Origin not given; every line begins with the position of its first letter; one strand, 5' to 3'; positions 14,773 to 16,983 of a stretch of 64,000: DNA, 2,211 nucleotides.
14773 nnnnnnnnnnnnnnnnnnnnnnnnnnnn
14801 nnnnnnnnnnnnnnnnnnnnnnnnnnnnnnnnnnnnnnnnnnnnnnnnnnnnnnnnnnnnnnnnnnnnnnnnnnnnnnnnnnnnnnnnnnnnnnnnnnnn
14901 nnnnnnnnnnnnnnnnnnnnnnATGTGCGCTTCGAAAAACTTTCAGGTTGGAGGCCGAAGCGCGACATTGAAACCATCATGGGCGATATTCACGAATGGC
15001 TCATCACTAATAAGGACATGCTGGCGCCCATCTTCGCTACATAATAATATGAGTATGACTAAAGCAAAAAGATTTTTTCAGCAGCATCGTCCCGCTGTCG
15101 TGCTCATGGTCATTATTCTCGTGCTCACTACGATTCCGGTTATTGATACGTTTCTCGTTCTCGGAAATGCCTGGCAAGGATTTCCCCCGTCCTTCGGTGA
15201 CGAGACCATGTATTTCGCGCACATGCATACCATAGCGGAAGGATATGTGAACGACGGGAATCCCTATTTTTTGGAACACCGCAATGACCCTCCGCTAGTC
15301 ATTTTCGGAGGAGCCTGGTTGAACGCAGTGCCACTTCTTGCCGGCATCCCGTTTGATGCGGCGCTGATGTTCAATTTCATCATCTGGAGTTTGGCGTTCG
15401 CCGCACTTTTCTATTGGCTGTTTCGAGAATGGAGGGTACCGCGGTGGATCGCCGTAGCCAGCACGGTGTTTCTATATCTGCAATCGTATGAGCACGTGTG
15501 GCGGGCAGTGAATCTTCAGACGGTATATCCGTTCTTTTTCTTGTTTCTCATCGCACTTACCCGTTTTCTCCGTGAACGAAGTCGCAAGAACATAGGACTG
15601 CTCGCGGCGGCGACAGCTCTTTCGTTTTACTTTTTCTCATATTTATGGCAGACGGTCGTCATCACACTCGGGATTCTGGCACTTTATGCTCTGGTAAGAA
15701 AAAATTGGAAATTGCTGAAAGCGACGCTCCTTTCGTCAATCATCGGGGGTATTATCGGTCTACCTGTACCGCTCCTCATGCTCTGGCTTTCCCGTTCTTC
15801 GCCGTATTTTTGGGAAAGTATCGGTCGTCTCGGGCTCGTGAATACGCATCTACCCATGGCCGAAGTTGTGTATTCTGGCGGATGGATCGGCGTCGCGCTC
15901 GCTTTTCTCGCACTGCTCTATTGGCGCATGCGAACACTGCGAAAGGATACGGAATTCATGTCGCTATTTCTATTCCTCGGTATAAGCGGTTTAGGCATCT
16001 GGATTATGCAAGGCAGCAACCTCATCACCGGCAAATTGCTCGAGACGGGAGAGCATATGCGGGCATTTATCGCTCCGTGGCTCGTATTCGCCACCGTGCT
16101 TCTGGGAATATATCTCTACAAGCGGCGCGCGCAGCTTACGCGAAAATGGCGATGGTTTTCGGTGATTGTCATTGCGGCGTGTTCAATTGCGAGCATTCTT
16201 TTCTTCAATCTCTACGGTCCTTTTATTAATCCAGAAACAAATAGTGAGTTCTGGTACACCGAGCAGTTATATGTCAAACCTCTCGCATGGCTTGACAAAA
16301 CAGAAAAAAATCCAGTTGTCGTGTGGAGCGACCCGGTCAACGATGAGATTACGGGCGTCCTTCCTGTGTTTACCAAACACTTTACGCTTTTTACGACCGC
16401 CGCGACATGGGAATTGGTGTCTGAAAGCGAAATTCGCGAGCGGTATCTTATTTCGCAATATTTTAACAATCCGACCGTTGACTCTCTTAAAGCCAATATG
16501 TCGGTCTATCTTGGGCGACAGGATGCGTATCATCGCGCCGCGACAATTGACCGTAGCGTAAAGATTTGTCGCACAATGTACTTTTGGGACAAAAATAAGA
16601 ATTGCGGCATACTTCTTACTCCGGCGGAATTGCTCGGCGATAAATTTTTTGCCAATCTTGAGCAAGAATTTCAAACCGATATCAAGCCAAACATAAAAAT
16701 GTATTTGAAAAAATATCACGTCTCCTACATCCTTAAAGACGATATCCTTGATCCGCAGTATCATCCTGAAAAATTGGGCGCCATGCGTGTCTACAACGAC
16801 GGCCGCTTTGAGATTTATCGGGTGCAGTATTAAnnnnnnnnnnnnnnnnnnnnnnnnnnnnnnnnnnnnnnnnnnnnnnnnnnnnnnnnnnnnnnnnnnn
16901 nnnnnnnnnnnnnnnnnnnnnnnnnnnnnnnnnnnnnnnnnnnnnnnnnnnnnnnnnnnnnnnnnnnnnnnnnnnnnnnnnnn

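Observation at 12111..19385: Two GtrB-like GT2 + GtrA + two GT-C membrane glycosyltransferases: a Ppm/PMT-type extracytoplasmic glycosylation set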

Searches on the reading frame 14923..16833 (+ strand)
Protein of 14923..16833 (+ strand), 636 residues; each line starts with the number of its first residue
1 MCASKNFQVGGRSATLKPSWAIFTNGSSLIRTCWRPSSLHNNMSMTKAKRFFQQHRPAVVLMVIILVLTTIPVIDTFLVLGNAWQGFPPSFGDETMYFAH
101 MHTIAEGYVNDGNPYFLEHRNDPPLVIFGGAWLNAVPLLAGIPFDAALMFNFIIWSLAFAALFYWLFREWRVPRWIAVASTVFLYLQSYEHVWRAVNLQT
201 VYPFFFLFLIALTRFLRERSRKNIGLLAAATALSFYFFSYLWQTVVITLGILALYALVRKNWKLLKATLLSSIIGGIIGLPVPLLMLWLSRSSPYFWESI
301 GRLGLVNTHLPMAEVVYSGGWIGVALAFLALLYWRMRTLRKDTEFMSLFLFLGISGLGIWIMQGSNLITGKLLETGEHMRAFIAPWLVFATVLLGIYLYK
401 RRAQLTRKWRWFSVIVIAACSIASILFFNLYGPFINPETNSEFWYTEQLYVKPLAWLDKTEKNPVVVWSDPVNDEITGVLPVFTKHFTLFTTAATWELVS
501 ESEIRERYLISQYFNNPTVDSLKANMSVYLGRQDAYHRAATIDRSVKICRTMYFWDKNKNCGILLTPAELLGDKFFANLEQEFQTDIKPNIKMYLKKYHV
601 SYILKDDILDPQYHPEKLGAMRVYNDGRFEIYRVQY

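Call 4: search_protein_families(library=pfam, proteins=[window:14923-16833:+], max_evalue=0.01)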
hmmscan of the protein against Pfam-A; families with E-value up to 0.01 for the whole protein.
window:14923-16833:+ (636 aa): 1 family
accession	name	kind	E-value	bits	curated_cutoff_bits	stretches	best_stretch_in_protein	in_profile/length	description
PF04172.21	LrgB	-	0.00055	19.8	25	1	367-427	35-95/214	LrgB-like family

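Call 5: search_protein_families(library=ncbifam, proteins=[window:15049-16833:+], max_evalue=0.01)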
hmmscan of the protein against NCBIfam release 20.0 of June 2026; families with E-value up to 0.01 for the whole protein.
window:15049-16833:+ (594 aa): 0 families

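Call 7: find_homologous_proteins(query=window:15049-16833:+)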
Query window:15049-16833:+ (594 aa): 234 proteins with E <= 0.001 among 8000 candidates; the best 120 are listed.
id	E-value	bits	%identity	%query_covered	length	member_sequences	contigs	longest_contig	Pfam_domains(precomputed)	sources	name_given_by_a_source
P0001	0.0e+0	1361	100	100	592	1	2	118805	-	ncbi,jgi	ncbi:MAG: hypothetical protein ABSB00_02755 [Minisyncoccia bacterium]|jgi:hypothetical protein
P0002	4.2e-277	939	68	99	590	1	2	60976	-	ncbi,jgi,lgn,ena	ncbi:MAG: hypothetical protein WCS97_01470 [Candidatus Paceibacterota bacterium]|jgi:hypothetical pr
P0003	4.5e-276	935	68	99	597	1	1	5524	-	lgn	-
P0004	6.3e-270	915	66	100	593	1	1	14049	-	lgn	-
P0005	2.0e-268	910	65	99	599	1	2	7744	-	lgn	-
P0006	2.2e-267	907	65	100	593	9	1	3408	-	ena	-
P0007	4.4e-266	902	66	99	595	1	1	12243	-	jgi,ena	-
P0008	2.8e-264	896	67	99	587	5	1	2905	-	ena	-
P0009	1.2e-263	894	65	100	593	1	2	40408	-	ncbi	-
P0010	1.6e-263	894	65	100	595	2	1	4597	-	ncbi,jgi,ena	jgi:hypothetical protein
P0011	1.4e-262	891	65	99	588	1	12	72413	-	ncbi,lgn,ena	ncbi:MAG: hypothetical protein AAB882_01455 [Patescibacteria group bacterium]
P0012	1.6e-261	887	64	99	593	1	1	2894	-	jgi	jgi:hypothetical protein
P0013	1.9e-261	887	64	99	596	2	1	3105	-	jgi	-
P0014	9.3e-261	885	63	100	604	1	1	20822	-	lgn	-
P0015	1.4e-260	884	66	97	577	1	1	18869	-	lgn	-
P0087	1.2e-241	822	61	99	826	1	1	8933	PF00535.33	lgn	-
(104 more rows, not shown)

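Call 12: search_solved_structures(query=A1, max_evalue=10)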
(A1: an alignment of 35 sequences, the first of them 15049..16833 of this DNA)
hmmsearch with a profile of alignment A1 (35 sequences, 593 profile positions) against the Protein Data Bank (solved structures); distinct sequences matched with E-value up to 10: 1.
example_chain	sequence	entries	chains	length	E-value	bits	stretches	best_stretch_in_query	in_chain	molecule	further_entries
6xf1_A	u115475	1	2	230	1.1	11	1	414-522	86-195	Nesprin-2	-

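Call 13: find_related_loci(query=A1, collection=genome_contigs, flank=8000)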
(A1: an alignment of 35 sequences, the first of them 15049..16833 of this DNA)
Query A1 (594 aa) in genome_contigs; peptide patterns used: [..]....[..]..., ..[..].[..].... (x = any residue, [..] = any of these).
63 stretches matched a pattern; 30 encode a relative of the query (tblastn E <= 1e-3); 29 distinct loci.
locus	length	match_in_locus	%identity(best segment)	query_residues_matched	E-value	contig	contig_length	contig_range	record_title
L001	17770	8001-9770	68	3-592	0e+0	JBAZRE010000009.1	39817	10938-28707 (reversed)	MAG: Candidatus Paceibacterota bacterium isolate SO_2017_GW1_140 NODE_4687_length_39817_cov_1.416553_OW334_2017, whole g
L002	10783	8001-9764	65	2-590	0e+0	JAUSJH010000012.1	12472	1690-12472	MAG: bacterium isolate E14_metabat.bin.296 E14_k141_336195, whole genome shotgun sequence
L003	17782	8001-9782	63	1-594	0e+0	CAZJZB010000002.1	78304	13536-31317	MAG TPA_asm: uncultured Candidatus Saccharibacteria bacterium isolate SRP178908_co1_146 genome assembly, contig: NODE_15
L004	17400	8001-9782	63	1-592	0e+0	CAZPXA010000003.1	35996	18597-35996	MAG TPA_asm: uncultured Candidatus Saccharibacteria bacterium isolate binchicken_co134_412 genome assembly, contig: NODE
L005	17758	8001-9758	63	7-592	0e+0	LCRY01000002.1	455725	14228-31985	MAG: Parcubacteria group bacterium GW2011_GWA1_56_13 UY93_C0002, whole genome shotgun sequence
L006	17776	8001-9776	62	2-592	0e+0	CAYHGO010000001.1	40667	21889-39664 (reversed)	MAG TPA_asm: uncultured Candidatus Saccharibacteria bacterium isolate ERP119705_co12_96 genome assembly, contig: NODE_93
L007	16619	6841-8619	61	2-592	0e+0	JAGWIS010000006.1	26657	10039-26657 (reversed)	MAG: Patescibacteria group bacterium isolate REEB12 contig-150_2209, whole genome shotgun sequence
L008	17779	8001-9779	61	2-592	0e+0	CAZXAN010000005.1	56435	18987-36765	MAG TPA_asm: uncultured Candidatus Saccharibacteria bacterium isolate ERP113451_co1_173 genome assembly, contig: NODE_41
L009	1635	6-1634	64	47-589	0e+0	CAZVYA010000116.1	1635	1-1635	MAG TPA_asm: uncultured Candidatus Saccharibacteria bacterium isolate SRP178908_co2_100 genome assembly, contig: NODE_85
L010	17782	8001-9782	63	2-592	0e+0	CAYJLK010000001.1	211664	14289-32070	MAG TPA_asm: uncultured Candidatus Saccharibacteria bacterium isolate ERP124720_co1_118 genome assembly, contig: NODE_69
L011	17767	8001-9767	60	2-592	0e+0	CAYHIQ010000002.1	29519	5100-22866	MAG TPA_asm: uncultured Candidatus Saccharibacteria bacterium isolate ERP119705_co13_441 genome assembly, contig: NODE_1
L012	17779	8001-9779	59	3-592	0e+0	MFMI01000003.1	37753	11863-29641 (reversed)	MAG: Candidatus Kaiserbacteria bacterium RIFCSPLOWO2_02_FULL_54_13 rifcsplowo2_02_scaffold_1500, whole genome shotgun se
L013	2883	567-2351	56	9-592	0e+0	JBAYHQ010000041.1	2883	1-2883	MAG: Candidatus Paceibacterota bacterium isolate SO_2016_GW1_153 scaffold70135_OW334_2016, whole genome shotgun sequence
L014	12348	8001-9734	57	15-592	0e+0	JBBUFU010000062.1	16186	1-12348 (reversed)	MAG: Patescibacteria group bacterium isolate H43-bin025_1 H43_bin025_1_000000000062, whole genome shotgun sequence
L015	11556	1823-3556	57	15-592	0e+0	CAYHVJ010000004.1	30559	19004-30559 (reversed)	MAG TPA_asm: uncultured Candidatus Saccharibacteria bacterium isolate ERP119705_co17_126 genome assembly, contig: NODE_1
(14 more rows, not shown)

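Call 18: predict_structure(alignment_id=A1)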
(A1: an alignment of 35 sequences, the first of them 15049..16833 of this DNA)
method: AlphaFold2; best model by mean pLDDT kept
length: 594 residues; sequences in the alignment: 35
mean_pLDDT: 80.4   pTM: 0.82
mean pLDDT of the five models: 80.4, 78.2, 77.1, 76.0, 75.5
residues with pLDDT >= 90: 201; 70-90: 260; 50-70: 108; < 50: 25
segments of 3 or more residues with pLDDT < 50: 266-276, 323-334
pLDDT, mean of each block of 10 residues (from residue 1): 77 91 88 82 71 69 65 71 61 85 83 93 95 95 81 65 94 92 94 75 91 95 94 86 74 66 49 54 92 88 93 87 42 57 90 93 90 92 68 64 83 85 78 60 66 74 88 90 77 61 72 84 78 93 95 92 85 91 92 89
secondary structure, 60 per line:
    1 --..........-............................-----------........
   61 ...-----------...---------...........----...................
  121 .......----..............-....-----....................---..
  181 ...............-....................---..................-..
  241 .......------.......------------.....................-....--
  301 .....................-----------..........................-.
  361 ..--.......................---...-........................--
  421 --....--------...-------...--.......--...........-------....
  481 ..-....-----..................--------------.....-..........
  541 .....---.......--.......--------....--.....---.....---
elements in order: H3-12 H14-41 H53-63 H87-97 H102-127 H132-145 H147-150 H156-175 H179-195 H197-216 H220-237 H239-247 H254-260 H273-293 H295-298 H301-321 H333-358 H365-387 H395-418 E423-426 E445-447 H450-456 H459-469 H477-482 H484-487 H493-510 H525-529 H531-545 H549-555 E558-564 H573-576 E579-583 E587-591

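Call 27: search_protein_representatives(alignment_id=A1)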
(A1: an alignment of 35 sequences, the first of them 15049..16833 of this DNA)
Query: 35 sequences, 593 profile positions. Proteins with E-value up to 0.001 (for the whole library): 835; up to 1e-10: 487; up to 1e-30: 207. The best 150 are listed.
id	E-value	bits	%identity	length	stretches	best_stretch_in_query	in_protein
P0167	2.9e-267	904.7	-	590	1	11-592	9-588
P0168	9.0e-229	777.5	-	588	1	6-592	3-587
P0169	2.5e-219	746.4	-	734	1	12-592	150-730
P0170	2.1e-217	740.0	-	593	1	8-592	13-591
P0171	1.3e-206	704.4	-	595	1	10-592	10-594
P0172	2.7e-198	676.9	-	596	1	4-592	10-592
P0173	1.7e-194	664.4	-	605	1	8-592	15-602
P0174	1.1e-186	638.6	-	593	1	19-592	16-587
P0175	7.2e-178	609.4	-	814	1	6-592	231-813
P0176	2.4e-145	502.1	-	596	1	6-591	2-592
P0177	4.2e-139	481.4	-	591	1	10-592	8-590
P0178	2.0e-137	475.9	-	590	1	11-592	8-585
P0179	2.5e-137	475.5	-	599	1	3-592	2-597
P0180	4.3e-133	461.6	-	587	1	9-592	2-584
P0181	1.1e-130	453.6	-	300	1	295-592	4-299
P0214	5.8e-95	335.7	-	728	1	5-592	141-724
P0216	6.0e-93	329.0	-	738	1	14-592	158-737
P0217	1.0e-91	324.9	-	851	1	12-592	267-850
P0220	1.3e-88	314.7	-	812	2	11-468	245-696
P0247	8.1e-72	259.2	-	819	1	17-592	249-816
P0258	9.5e-66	239.2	-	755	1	17-589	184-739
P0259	1.1e-65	239.0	-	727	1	8-592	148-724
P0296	1.1e-46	176.2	-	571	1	11-571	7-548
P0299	5.3e-45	170.7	-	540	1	37-592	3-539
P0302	3.1e-44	168.2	-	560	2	16-466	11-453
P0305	3.1e-42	161.6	-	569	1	6-592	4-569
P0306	8.5e-42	160.1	-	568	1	7-591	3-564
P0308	3.1e-41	158.2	-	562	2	15-481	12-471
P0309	3.2e-41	158.2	-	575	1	3-592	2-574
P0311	7.4e-41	157.0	-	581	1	5-571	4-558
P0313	2.3e-40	155.4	-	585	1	8-588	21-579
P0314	4.3e-40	154.5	-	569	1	6-469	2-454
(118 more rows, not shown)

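Call 28: search_protein_families(library=pfam, proteins=[P0169, P0175, P0214, P0216, P0217, P0220, P0247, P0258, P0259, P0087], max_evalue=0.001)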
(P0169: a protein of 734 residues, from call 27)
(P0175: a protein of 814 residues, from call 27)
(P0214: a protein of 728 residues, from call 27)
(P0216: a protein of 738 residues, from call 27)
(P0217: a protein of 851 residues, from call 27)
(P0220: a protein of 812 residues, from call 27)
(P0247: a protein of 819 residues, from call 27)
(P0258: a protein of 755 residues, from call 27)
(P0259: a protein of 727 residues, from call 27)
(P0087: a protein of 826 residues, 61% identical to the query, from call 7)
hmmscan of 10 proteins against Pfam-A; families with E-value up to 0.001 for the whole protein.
P0169 (734 aa): 1 family
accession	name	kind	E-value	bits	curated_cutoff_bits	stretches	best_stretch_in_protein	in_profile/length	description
PF04138.20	GtrA_DPMS_TM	-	4.7e-22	78.8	26.1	1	12-127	1-117/117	GtrA/DPMS, transmembrane domain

P0175 (814 aa): 2 families
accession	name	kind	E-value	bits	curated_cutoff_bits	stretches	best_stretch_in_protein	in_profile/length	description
PF00535.33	Glycos_transf_2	-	5.4e-19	69.2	23.3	1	6-169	2-167/168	Glycosyl transferase family 2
PF13641.12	Glyco_tranf_2_3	-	2.8e-06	28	27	1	6-212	5-219/230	Glycosyltransferase like family 2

P0214 (728 aa): 1 family
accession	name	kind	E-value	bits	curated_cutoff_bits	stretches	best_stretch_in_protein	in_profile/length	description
PF04138.20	GtrA_DPMS_TM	-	5.6e-23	81.8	26.1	1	14-130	1-117/117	GtrA/DPMS, transmembrane domain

P0216 (738 aa): 1 family
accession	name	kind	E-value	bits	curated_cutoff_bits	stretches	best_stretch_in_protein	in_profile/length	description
PF04138.20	GtrA_DPMS_TM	-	4.5e-20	72.5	26.1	1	14-130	1-117/117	GtrA/DPMS, transmembrane domain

P0217 (851 aa): 6 families
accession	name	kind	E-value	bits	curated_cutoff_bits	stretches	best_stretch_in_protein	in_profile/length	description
PF13489.12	Methyltransf_23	-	3.3e-27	95.7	27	1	42-189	14-162/164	Methyltransferase domain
PF08241.18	Methyltransf_11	-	3.7e-12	47.1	21.2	1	55-142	1-94/95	Methyltransferase domain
PF08242.18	Methyltransf_12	-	6.4e-10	40.1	30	1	55-140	1-97/98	Methyltransferase domain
PF13847.12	Methyltransf_31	-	8.5e-10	38.9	27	1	52-147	5-113/145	Methyltransferase domain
PF13649.12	Methyltransf_25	-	3.7e-08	34.4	27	1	55-139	2-97/97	Methyltransferase domain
PF07021.18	MetW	-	6.6e-06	26.3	21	1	44-154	7-118/193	Methionine biosynthesis protein MetW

P0220 (812 aa): 2 families
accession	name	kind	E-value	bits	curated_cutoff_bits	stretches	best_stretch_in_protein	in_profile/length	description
PF00535.33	Glycos_transf_2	-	1.5e-26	93.8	23.3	1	8-172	2-166/168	Glycosyl transferase family 2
PF13641.12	Glyco_tranf_2_3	-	4.1e-07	30.7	27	1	6-115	3-114/230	Glycosyltransferase like family 2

P0247 (819 aa): 3 families
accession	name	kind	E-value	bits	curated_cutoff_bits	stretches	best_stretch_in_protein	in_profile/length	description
PF00535.33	Glycos_transf_2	-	1.2e-32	113.6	23.3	1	7-159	1-155/168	Glycosyl transferase family 2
PF13641.12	Glyco_tranf_2_3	-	1.6e-05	25.4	27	1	6-113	3-114/230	Glycosyltransferase like family 2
PF10111.15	Glyco_tranf_2_2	-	0.00048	20.1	27.3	1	7-107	1-104/276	Glycosyltransferase like family 2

P0258 (755 aa): 1 family
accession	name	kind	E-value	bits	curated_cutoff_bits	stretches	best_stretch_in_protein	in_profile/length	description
PF04138.20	GtrA_DPMS_TM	-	5.6e-20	72.1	26.1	1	31-147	1-117/117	GtrA/DPMS, transmembrane domain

P0259 (727 aa): 1 family
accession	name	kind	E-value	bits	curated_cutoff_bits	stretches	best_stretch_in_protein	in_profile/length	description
PF04138.20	GtrA_DPMS_TM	-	3.1e-18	66.5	26.1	1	13-128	2-117/117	GtrA/DPMS, transmembrane domain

P0087 (826 aa): 1 family
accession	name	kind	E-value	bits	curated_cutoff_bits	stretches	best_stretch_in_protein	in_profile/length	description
PF00535.33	Glycos_transf_2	-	1e-19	71.6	23.3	1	8-171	1-167/168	Glycosyl transferase family 2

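Call 33: search_protein_families(library=pfam, alignment_id=A1, max_evalue=1)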
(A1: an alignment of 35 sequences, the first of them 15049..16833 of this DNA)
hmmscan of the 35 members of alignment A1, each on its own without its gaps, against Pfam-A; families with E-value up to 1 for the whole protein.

A. member 1, window:15049-16833:+ (594 aa): 3 families
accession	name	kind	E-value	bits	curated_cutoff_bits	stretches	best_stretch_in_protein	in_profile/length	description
PF04172.21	LrgB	-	0.00051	19.9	25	1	325-385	35-95/214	LrgB-like family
PF24672.1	DUF7654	-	0.024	14.8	27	1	542-593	92-142/145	Domain of unknown function (DUF7654)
PF19868.4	DUF6341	-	0.69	10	26.4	0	279-295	16-31/50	Family of unknown function (DUF6341)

B. families by the number of members that match (of 35 scanned): 23 families
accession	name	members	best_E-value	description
PF20285.3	CTD9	6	0.035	C-terminal domain 9 of the ABC-three component (ABC-3C) systems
PF24672.1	DUF7654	5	0.024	Domain of unknown function (DUF7654)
PF19868.4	DUF6341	4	0.22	Family of unknown function (DUF6341)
PF24677.1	DUF7657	3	0.00044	Domain of unknown function (DUF7657)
PF06858.20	NOG1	3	0.062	Nucleolar GTP-binding protein 1 (NOG1)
PF04172.21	LrgB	2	0.00051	LrgB-like family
PF19732.4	SpoIIE_N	1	0.041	Stage II sporulation protein E N-terminal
PF12576.13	DUF3754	1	0.065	Protein of unknown function (DUF3754)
PF12464.13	Mac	1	0.085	Maltose acetyltransferase hexapeptide capping motif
PF03530.19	SK_channel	1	0.092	Calcium-activated SK potassium channel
PF06570.16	DUF1129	1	0.11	Protein of unknown function (DUF1129)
PF05052.17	MerE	1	0.13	MerE protein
PF06170.17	DUF983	1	0.14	Protein of unknown function (DUF983)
PF12299.13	DUF3627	1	0.16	Protein of unknown function (DUF3627)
PF12630.12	Pox_polyA_pol_N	1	0.16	Poxvirus poly(A) polymerase N-terminal domain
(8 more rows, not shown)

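Call 55: find_encoding_contigs(protein=P0001, flank=6000, max_places=3)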
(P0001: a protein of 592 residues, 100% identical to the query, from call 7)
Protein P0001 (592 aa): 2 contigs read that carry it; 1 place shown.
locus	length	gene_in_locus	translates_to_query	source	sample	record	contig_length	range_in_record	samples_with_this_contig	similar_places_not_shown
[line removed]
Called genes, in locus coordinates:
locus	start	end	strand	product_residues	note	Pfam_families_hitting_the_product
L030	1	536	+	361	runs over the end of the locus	PF00534:Glycos_transf_1, PF13692:Glyco_trans_1_4, PF13524:Glyco_trans_1_2 (weak)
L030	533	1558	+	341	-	PF00534:Glycos_transf_1, PF13692:Glyco_trans_1_4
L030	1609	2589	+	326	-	PF13439:Glyco_transf_4, PF13579:Glyco_trans_4_4, PF00534:Glycos_transf_1, PF13692:Glyco_trans_1_4, PF13524:Glyco_trans_1_2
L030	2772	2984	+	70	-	PF01527:HTH_Tnp_1 (weak), PF13384:HTH_23 (weak)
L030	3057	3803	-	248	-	PF00535:Glycos_transf_2, PF13641:Glyco_tranf_2_3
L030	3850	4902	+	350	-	PF01073:3Beta_HSD (weak), PF01370:Epimerase, PF02719:Polysacc_synt_2, PF04321:RmlD_sub_bind, PF16363:GDP_Man_Dehyd, PF07993:NAD_binding_4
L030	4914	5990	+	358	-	PF01073:3Beta_HSD (weak), PF01370:Epimerase, PF16363:GDP_Man_Dehyd, PF07993:NAD_binding_4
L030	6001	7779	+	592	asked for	-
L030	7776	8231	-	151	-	PF04138:GtrA_DPMS_TM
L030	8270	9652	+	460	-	PF13231:PMT_2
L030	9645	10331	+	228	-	PF00535:Glycos_transf_2, PF13641:Glyco_tranf_2_3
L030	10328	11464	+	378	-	PF13439:Glyco_transf_4, PF13579:Glyco_trans_4_4, PF00534:Glycos_transf_1, PF13692:Glyco_trans_1_4, PF13524:Glyco_trans_1_2 (weak)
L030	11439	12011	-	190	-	PF00132:Hexapep (weak)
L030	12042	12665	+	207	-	PF13489:Methyltransf_23, PF08241:Methyltransf_11, PF08242:Methyltransf_12 (weak), PF13649:Methyltransf_25 (weak), PF13847:Methyltransf_31 (weak)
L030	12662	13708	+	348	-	PF01075:Glyco_transf_9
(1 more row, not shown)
